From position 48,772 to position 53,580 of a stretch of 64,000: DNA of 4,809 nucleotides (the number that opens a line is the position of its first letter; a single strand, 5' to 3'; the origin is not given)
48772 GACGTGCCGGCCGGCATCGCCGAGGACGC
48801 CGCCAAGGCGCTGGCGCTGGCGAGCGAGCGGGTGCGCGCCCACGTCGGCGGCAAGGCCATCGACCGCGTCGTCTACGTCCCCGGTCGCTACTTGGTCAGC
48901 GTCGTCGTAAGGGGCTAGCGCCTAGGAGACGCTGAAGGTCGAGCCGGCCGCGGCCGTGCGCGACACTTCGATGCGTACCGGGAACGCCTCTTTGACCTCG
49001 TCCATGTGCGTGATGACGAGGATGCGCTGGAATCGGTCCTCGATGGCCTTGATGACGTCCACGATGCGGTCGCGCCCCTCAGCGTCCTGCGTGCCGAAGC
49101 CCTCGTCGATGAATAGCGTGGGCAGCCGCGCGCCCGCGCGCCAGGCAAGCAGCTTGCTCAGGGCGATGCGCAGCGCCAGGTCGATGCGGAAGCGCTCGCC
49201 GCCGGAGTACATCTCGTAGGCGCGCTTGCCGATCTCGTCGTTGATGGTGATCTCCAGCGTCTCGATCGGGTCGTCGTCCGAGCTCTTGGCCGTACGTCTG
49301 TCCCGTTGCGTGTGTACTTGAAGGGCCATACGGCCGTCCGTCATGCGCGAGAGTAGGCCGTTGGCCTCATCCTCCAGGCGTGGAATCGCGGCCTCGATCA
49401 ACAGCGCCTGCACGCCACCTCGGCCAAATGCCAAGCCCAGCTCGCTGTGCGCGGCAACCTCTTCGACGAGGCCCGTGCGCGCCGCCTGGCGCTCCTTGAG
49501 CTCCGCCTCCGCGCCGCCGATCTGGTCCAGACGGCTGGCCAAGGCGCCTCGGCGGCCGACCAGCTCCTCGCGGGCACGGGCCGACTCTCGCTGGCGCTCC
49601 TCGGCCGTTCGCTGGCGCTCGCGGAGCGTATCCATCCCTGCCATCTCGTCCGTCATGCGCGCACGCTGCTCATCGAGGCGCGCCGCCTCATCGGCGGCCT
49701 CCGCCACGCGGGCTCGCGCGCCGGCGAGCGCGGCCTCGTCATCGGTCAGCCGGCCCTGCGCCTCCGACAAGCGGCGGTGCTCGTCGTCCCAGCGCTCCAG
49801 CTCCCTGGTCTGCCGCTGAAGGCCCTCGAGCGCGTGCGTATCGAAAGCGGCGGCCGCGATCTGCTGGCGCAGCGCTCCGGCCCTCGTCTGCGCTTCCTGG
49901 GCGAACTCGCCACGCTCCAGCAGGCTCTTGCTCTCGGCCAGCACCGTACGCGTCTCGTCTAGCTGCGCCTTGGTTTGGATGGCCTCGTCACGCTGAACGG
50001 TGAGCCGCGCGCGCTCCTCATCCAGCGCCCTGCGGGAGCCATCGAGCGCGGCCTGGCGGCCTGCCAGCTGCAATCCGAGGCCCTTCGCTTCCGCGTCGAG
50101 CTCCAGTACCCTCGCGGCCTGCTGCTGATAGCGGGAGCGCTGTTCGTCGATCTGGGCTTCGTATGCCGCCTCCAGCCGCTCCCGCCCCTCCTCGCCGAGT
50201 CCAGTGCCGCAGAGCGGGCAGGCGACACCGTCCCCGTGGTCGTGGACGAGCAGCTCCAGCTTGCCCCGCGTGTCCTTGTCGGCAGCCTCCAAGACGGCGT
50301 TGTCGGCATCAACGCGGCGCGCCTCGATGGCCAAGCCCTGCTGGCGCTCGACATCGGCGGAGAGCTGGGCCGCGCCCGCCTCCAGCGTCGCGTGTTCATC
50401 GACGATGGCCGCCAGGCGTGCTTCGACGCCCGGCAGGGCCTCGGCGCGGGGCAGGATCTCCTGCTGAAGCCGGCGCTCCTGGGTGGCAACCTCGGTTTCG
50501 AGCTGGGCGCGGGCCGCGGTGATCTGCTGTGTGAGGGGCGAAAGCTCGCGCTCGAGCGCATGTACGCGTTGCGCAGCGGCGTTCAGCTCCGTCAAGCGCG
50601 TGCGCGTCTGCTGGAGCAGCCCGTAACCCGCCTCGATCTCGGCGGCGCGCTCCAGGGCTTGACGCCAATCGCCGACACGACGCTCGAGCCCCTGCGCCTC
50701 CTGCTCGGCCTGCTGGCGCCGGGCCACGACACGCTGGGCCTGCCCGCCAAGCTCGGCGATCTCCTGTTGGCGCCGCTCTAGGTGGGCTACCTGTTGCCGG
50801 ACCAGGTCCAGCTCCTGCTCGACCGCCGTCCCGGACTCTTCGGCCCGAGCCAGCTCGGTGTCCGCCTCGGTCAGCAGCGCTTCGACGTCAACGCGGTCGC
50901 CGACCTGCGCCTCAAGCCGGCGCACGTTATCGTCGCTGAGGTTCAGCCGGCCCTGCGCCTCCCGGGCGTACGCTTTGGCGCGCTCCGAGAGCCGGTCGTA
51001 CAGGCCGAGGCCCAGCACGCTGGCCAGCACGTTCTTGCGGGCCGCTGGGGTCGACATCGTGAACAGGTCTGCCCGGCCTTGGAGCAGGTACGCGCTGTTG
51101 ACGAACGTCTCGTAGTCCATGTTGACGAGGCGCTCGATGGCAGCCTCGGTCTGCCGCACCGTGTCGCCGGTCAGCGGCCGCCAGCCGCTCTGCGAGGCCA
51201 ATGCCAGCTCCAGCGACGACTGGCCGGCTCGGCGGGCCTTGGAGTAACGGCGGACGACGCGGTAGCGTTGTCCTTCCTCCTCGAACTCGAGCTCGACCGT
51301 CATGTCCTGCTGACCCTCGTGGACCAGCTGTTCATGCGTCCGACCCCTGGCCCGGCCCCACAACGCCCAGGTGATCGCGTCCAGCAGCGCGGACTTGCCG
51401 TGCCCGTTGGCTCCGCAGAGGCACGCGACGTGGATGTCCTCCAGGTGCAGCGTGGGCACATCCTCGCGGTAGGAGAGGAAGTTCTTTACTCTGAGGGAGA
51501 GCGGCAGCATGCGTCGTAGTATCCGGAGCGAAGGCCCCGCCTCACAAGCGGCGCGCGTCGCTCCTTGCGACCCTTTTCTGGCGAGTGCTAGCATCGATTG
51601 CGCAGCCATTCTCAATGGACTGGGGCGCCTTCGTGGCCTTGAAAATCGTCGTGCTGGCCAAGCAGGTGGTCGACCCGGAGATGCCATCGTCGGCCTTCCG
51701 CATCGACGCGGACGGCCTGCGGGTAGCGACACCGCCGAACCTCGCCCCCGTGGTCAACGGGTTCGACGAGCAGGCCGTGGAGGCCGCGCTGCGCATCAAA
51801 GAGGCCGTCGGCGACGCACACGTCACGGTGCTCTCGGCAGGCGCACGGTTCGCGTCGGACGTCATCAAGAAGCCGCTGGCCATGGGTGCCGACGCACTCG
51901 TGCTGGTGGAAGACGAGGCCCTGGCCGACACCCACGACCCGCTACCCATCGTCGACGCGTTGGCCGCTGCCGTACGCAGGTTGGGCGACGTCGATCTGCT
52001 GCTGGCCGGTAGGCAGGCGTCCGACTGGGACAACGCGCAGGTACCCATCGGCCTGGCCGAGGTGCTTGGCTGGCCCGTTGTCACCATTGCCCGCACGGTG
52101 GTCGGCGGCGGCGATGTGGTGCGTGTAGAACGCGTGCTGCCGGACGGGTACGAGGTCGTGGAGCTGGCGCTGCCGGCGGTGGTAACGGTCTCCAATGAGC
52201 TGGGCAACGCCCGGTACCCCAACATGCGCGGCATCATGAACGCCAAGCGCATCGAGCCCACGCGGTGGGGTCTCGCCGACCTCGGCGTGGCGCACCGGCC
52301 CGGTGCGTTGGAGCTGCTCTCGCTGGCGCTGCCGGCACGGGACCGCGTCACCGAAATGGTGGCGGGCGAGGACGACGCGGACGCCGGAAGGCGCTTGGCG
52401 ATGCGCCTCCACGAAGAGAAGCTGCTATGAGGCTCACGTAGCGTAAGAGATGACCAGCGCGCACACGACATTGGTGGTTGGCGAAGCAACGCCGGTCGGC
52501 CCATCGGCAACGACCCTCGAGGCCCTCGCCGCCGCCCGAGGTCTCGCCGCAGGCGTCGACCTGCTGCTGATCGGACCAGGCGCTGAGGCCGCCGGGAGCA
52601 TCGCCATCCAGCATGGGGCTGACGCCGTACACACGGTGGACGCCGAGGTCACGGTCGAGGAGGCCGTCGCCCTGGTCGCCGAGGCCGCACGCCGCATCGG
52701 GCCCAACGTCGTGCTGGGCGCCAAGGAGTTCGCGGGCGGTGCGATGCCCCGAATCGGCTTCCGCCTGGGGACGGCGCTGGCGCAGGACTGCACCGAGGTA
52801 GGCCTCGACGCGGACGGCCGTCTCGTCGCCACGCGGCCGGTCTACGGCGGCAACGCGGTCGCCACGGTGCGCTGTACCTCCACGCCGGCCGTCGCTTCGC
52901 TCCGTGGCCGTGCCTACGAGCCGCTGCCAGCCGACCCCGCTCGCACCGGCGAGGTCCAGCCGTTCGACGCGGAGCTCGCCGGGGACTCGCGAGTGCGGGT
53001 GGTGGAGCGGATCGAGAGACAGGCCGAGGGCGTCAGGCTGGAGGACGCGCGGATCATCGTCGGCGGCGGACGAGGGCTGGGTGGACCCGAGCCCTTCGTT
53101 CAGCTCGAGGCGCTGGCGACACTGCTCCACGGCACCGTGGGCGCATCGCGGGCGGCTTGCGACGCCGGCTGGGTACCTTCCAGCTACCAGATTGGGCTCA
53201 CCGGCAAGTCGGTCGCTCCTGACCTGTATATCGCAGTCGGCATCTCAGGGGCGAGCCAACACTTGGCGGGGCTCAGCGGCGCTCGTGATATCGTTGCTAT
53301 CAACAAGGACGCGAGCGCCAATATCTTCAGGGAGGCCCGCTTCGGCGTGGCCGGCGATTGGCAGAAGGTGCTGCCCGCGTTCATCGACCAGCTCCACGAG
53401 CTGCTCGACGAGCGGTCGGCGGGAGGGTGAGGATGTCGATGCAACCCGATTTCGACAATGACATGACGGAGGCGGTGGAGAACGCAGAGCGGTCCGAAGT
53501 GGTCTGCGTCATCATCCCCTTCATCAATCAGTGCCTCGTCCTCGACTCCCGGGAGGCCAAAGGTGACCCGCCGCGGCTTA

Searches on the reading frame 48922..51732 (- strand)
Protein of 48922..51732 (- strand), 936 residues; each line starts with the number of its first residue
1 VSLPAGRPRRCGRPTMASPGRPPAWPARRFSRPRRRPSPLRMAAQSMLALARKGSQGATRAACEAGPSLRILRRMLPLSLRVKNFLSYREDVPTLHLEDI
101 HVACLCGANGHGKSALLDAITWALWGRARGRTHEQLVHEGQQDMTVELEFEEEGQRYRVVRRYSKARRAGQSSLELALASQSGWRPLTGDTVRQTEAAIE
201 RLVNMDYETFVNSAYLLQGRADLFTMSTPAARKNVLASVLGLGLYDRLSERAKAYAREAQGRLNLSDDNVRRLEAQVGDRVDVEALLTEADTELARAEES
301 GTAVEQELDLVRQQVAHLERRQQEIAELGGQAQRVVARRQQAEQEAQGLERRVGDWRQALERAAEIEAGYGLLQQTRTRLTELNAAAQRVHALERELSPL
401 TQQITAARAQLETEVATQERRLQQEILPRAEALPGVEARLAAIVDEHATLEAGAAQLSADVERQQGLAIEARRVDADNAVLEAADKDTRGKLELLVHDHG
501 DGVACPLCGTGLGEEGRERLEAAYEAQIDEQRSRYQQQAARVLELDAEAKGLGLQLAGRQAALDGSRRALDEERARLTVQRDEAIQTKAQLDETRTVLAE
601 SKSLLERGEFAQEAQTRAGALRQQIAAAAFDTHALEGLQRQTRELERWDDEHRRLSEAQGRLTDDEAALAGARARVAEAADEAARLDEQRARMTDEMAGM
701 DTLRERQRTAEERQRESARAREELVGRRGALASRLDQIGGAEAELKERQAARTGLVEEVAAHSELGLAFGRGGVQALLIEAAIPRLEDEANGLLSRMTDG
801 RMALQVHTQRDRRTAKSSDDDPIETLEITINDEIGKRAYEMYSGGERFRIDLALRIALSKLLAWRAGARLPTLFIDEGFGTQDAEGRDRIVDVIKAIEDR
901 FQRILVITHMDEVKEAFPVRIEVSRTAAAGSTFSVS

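Call 58: search_protein_families(library=pfam, proteins=[window:48922-51732:-], max_evalue=0.00001)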
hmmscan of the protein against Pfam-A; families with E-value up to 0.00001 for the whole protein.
window:48922-51732:- (936 aa): 3 families
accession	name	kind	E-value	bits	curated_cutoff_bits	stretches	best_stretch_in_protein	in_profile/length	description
PF13476.12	AAA_23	-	2.6e-17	64.6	27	1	79-308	1-156/201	AAA domain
PF02463.25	SMC_N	-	7.6e-14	52.1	40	1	80-158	5-91/220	RecF/RecN/SMC N terminal domain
PF13558.12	SbcC_Walker_B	-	4.4e-06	27.3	27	0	836-895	27-89/90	SbcC/RAD50-like, Walker B motif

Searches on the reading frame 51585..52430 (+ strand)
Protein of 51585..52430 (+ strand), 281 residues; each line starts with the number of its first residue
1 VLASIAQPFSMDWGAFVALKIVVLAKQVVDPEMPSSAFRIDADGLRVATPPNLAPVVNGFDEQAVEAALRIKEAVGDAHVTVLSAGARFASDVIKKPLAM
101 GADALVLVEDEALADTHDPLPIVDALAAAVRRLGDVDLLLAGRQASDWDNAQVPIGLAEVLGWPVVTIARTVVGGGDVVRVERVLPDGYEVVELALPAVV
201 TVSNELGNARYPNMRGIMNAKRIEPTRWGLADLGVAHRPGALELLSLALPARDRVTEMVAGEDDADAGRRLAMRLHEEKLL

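Call 74: search_protein_families(library=pfam, proteins=[window:51585-52430:+], max_evalue=0.00001)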
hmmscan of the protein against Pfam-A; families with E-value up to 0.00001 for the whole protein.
window:51585-52430:+ (281 aa): 1 family
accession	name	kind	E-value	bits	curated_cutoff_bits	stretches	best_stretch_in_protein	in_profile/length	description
PF01012.27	ETF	-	3.6e-31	108.8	26.7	1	57-231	13-179/181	Electron transfer flavoprotein domain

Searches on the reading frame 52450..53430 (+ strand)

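Call 74: search_protein_families(library=pfam, proteins=[window:52450-53430:+], max_evalue=0.00001)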
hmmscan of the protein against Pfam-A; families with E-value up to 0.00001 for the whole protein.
window:52450-53430:+ (326 aa): 2 families
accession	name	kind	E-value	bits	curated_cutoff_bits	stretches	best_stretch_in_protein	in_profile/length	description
PF00766.25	ETF_alpha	-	4.9e-32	110.2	27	1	197-275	2-80/81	Electron transfer flavoprotein FAD-binding domain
PF01012.27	ETF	-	5.6e-29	101.7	26.7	1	8-175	2-179/181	Electron transfer flavoprotein domain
